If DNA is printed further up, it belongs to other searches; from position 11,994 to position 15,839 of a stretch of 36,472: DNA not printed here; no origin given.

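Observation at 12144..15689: Actinobacterial-type carboxylic acid reductase (A-PCP-R) embedded in a Gram-negative TonB-receptor/MFS/AraC module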

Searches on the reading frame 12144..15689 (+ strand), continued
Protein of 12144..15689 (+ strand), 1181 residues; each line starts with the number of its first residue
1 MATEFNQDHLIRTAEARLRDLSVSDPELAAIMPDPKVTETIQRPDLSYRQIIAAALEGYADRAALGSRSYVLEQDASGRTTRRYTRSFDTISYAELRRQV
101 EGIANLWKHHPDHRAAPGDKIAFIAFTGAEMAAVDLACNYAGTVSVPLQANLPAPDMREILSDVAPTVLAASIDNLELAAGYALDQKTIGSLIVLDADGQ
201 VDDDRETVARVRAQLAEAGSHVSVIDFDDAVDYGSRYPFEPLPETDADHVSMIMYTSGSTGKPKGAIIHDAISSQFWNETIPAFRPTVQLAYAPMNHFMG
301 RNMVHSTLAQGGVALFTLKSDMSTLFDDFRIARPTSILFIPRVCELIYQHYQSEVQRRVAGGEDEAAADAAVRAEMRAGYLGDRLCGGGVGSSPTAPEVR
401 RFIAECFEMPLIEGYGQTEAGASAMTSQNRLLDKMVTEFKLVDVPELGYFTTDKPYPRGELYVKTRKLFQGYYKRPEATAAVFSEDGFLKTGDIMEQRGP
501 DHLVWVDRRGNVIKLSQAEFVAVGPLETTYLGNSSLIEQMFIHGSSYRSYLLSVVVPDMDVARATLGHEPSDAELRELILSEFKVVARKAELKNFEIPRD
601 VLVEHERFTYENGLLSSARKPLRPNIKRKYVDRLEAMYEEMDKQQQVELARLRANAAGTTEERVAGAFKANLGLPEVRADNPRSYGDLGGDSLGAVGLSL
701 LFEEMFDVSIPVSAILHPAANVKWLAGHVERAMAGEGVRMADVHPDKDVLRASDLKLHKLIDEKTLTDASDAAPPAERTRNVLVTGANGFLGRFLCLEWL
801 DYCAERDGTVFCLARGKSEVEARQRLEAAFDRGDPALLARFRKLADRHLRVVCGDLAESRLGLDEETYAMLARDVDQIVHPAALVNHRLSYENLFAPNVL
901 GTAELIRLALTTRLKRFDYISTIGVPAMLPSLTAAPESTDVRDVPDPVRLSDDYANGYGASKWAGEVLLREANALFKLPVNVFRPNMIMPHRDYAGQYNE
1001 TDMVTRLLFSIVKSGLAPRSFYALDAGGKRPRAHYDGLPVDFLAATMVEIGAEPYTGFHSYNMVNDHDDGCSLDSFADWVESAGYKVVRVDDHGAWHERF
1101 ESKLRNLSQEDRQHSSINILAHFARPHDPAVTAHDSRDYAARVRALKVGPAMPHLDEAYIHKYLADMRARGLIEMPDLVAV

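Call 32: search_dna_similar(query=window:12144-15686:+, collection=plasmids, mode=protein, max_evalue=1e-100, max_rows=40)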
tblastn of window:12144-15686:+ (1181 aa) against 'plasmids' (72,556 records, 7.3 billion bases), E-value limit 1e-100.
Records with a match: 17; places in all: 18; records where one place covers at least 80% of the query: 13.
Best place of each record, by identity: <60% 17.
By first word of the organism name: Sphingobium 9; Mycobacterium 4; Streptomyces 1; Mycolicibacterium 1; Tsukamurella 1; Curtobacterium 1.
By predicted mobility (MOB-suite, as given by PLSDB): non-mobilizable 12; mobilizable 5.
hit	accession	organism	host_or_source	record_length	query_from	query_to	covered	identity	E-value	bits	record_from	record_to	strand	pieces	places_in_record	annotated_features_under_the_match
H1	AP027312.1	Sphingobium sp. TomMM7A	-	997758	17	1173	98%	44.7%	0e+0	885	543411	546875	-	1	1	oxidoreductase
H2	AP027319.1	Sphingobium sp. TomTYG42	-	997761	17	1173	98%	44.7%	0e+0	885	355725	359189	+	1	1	oxidoreductase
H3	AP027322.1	Sphingobium sp. TomTYG43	-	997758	17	1173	98%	44.7%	0e+0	885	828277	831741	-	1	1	oxidoreductase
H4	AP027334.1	Sphingobium sp. TomTYG71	-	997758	17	1173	98%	44.7%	0e+0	885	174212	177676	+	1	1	oxidoreductase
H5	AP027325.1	Sphingobium sp. TomTYG46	-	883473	17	1173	98%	44.6%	0e+0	891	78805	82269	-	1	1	putative fatty-acid-CoA ligase FadD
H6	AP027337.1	Sphingobium sp. TomTYG72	-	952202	17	1173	98%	44.6%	0e+0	880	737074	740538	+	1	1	putative fatty-acid-CoA ligase FadD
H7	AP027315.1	Sphingobium sp. TomMM15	-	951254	17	1173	98%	44.5%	0e+0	883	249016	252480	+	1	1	putative fatty-acid-CoA ligase FadD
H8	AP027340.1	Sphingobium sp. TomTYG73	-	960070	17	1173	98%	44.5%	0e+0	882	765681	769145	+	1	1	oxidoreductase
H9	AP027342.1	Sphingobium sp. TomTYG74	-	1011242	17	1173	98%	44.4%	0e+0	884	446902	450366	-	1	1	putative fatty-acid-CoA ligase FadD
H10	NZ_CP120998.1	Streptomyces sp. Mut1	-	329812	12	1173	98%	42.5%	0e+0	774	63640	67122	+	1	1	car: carboxylic acid reductase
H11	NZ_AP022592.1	Mycolicibacterium arabiense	-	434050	25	1173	97%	43.0%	0e+0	812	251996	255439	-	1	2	car: carboxylic acid reductase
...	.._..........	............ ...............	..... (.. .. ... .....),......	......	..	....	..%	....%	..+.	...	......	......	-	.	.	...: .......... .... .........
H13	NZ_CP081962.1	Curtobacterium sp. TC1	Medicago sativa,cell culture,seed ...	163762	118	1174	90%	38.9%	0e+0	635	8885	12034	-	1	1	thioester reductase domain-containing protein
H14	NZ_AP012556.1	Mycobacterium avium subsp. hominissuis TH135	-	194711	661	1163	43%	46.5%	6e-116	406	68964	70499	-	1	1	non-ribosomal peptide synthetase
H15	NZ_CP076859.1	Mycobacterium avium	Homo sapiens,sputum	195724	661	1163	43%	46.5%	6e-116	406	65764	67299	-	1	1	non-ribosomal peptide synthetase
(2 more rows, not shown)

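Call 33: get_annotated_region(hit=H1, flank=9000)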
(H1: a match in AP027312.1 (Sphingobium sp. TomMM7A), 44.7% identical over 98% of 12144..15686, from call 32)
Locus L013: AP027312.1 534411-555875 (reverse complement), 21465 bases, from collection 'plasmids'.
description: Sphingobium sp. TomMM7A plasmid pTomMM7Aa DNA, complete genome
organism: Sphingobium sp. TomMM7A (NCBI taxid 3028880)
taxonomy: Bacteria; Pseudomonadota; Alphaproteobacteria; Sphingomonadales; Sphingomonadaceae; Sphingobium; Sphingobium sp. TomMM7A
host: -; source: -; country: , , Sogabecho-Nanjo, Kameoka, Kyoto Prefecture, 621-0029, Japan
typing (MOB-suite, as given by PLSDB): non-mobilizable
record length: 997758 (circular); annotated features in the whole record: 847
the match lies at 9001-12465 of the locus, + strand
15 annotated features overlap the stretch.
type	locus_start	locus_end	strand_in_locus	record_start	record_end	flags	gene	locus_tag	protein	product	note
CDS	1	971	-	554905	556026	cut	-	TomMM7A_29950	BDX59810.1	CoA transferase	-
CDS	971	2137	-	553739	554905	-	-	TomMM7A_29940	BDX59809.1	acyl-CoA dehydrogenase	-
CDS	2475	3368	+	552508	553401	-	-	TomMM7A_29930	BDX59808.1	LysR family transcriptional regulator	-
CDS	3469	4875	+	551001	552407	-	-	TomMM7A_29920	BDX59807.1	N-acyl-L-amino acid amidohydrolase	-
CDS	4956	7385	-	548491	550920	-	-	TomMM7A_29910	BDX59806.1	hypothetical protein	-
CDS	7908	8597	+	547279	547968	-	-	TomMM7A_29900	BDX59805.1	hypothetical protein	-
CDS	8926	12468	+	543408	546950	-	-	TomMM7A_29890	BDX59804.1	oxidoreductase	-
CDS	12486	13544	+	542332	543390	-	-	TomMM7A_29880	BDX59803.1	alcohol dehydrogenase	-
CDS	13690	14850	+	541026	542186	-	-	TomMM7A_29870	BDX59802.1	MFS transporter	-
CDS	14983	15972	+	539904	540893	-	-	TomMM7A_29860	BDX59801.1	nitronate monooxygenase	-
CDS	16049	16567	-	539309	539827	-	-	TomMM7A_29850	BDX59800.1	hypothetical protein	-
CDS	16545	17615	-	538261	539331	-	-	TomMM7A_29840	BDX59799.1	hypothetical protein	-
CDS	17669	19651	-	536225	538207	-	-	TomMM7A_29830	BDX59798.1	cyclohexanone monooxygenase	-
CDS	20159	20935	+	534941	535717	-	-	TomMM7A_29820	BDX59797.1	hypothetical protein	-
CDS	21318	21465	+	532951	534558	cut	-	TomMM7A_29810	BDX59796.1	beta-galactosidase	-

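Call 34: get_annotated_region(hit=H10, flank=3000)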
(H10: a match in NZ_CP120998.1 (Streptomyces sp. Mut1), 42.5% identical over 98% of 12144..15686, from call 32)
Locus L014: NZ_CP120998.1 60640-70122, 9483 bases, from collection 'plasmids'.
description: Streptomyces sp. Mut1 plasmid unnamed1
organism: Streptomyces sp. Mut1 (NCBI taxid 3033811)
taxonomy: Bacteria; Actinomycetota; Actinomycetes; Kitasatosporales; Streptomycetaceae; Streptomyces; Streptomyces sp. Mut1
host: -; source: -; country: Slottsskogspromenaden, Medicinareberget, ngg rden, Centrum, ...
typing (MOB-suite, as given by PLSDB): non-mobilizable; replicon rep_cluster_1910
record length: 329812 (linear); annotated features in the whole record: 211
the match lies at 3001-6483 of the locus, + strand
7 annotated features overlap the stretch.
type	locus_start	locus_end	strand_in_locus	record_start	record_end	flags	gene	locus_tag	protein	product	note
CDS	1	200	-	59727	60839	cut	-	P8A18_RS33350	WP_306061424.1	3-dehydroquinate synthase II family protein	-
CDS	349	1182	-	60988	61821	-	-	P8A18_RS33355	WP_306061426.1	2-amino-3,7-dideoxy-D-threo-hept-6-ulosonate synthase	-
CDS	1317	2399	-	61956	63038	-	-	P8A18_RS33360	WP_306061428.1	ParB N-terminal domain-containing protein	-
CDS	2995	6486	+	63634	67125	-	car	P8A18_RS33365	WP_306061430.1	carboxylic acid reductase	-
CDS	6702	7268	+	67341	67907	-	-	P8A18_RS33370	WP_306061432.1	TetR/AcrR family transcriptional regulator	-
CDS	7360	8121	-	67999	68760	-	-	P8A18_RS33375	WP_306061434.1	HAD-IB family hydrolase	GO:0008152 - metabolic process [Evidence IEA]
CDS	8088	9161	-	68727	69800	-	-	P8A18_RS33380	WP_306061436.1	acyl-CoA dehydrogenase family protein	-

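Call 35: get_annotated_region(hit=H11, flank=3000)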
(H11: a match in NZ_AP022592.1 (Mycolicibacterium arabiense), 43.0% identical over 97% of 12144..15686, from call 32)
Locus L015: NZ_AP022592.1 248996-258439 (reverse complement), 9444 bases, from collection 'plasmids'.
description: Mycolicibacterium arabiense strain JCM 18538 plasmid pJCM18538, complete sequence
organism: Mycolicibacterium arabiense (NCBI taxid 1286181)
taxonomy: Bacteria; Actinomycetota; Actinomycetes; Mycobacteriales; Mycobacteriaceae; Mycolicibacterium; Mycolicibacterium arabiense
host: -; source: -; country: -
typing (MOB-suite, as given by PLSDB): mobilizable; relaxase MOBF
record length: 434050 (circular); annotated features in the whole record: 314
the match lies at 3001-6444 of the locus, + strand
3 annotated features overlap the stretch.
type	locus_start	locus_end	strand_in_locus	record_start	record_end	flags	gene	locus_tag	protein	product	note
CDS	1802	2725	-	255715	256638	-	-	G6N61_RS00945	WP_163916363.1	LLM class F420-dependent oxidoreductase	-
CDS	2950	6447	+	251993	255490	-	car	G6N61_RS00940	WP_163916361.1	carboxylic acid reductase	-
CDS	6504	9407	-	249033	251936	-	-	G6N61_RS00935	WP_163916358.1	LuxR family transcriptional regulator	-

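Call 36: get_annotated_region(hit=H12, flank=3000)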
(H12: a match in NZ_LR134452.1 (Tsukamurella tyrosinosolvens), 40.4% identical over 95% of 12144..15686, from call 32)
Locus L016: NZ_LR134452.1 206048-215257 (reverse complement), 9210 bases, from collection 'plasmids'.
description: Tsukamurella tyrosinosolvens strain NCTC13231 plasmid 10, complete sequence
organism: Tsukamurella tyrosinosolvens (NCBI taxid 57704)
taxonomy: Bacteria; Actinomycetota; Actinomycetes; Mycobacteriales; Tsukamurellaceae; Tsukamurella; Tsukamurella tyrosinosolvens
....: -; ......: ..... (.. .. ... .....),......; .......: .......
typing (MOB-suite, as given by PLSDB): non-mobilizable
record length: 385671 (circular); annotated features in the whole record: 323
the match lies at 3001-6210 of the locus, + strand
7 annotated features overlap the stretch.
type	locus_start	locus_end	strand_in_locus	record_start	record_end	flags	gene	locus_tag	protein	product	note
CDS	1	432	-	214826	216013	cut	-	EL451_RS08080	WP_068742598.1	SfnB family sulfur acquisition oxidoreductase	GO:0006790 - sulfur compound metabolic process [Evidence IEA]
CDS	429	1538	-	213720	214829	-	sfnG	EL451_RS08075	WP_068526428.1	dimethylsulfone monooxygenase SfnG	GO:0006790 - sulfur compound metabolic process [Evidence IEA]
CDS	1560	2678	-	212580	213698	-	-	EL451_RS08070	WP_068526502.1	LLM class flavin-dependent oxidoreductase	-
CDS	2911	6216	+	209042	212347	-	car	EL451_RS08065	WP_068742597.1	carboxylic acid reductase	-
CDS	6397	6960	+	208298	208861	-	-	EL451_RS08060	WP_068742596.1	single-stranded DNA-binding protein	-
CDS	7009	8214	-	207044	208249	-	-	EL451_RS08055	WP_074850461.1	cation:proton antiporter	GO:0006812 - monoatomic cation transport [Evidence IEA]; GO:1902600 - proton transmembrane transport [Evidence IEA]; ...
CDS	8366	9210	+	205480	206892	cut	-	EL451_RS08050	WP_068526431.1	nitrate/nitrite transporter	GO:0055085 - transmembrane transport [Evidence IEA]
